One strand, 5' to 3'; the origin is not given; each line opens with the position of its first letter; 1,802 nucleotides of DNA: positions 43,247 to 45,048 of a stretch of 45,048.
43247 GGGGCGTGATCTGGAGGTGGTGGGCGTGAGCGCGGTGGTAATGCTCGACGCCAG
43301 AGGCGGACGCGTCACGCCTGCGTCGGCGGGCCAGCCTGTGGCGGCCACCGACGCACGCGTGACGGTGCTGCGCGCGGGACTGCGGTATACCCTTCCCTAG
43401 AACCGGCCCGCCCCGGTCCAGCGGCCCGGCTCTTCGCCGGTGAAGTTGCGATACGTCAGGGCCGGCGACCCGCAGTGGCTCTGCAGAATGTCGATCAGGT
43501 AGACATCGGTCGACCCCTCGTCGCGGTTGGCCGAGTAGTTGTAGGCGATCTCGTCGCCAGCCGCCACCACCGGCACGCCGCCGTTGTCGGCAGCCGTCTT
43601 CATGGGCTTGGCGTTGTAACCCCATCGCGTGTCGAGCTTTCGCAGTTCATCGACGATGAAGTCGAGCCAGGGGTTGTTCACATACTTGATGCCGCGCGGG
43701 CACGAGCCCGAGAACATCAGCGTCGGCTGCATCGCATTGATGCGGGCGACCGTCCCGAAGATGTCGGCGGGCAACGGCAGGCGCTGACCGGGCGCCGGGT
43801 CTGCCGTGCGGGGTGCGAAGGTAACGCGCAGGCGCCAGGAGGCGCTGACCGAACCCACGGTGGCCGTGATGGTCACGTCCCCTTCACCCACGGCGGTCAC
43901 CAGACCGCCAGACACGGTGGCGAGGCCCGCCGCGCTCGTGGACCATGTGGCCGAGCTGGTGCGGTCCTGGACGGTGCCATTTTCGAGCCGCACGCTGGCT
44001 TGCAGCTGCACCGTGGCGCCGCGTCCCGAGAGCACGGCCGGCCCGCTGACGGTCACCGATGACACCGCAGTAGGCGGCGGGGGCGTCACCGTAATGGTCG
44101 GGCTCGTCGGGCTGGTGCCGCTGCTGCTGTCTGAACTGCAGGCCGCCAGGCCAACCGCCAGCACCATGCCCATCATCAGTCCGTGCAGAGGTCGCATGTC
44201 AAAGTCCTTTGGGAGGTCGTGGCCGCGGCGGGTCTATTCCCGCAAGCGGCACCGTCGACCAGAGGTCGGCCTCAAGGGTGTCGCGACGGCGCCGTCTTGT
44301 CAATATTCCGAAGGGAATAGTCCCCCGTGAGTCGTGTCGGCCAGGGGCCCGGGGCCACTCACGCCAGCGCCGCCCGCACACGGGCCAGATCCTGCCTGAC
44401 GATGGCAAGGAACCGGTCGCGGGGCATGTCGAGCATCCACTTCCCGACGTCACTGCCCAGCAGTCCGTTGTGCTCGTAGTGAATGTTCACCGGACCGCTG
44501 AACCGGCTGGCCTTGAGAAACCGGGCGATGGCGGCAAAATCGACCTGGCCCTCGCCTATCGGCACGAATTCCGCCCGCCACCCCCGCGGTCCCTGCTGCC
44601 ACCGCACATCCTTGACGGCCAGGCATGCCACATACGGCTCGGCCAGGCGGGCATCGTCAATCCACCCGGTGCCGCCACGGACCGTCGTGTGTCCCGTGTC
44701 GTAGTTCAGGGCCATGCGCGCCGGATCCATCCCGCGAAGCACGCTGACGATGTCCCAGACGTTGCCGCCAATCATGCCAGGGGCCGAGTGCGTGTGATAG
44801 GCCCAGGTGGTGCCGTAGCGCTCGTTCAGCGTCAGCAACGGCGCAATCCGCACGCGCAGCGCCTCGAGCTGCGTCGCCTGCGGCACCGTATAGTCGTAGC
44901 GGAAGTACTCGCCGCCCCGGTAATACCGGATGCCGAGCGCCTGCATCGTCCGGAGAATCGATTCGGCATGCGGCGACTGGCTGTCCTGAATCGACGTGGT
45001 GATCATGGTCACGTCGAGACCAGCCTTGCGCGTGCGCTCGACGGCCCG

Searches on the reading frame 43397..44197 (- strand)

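Call 11: search_protein_families(library=pfam, proteins=[window:43397-44197:-], max_evalue=0.001)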
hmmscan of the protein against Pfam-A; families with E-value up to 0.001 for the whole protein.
window:43397-44197:- (266 aa): 1 family
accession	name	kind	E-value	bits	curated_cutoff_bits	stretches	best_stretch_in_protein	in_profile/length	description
PF02368.24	Big_2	-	5.4e-09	36.3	22.8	1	44-119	1-73/79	Bacterial Ig-like domain (group 2)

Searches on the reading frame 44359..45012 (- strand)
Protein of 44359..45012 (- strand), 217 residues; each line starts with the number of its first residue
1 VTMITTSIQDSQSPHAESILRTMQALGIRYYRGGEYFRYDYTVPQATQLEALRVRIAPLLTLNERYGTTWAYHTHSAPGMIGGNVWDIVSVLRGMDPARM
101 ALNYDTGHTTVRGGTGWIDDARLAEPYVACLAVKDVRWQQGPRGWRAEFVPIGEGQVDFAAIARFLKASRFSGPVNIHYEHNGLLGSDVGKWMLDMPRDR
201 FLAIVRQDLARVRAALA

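Call 11: search_protein_families(library=pfam, proteins=[window:44359-45012:-], max_evalue=0.001)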
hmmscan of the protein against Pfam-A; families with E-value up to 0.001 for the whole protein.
window:44359-45012:- (217 aa): 1 family
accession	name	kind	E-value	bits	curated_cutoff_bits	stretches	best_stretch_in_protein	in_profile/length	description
PF01261.30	AP_endonuc_2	-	1.1e-21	78.2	31.1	1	17-181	71-231/249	Xylose isomerase-like TIM barrel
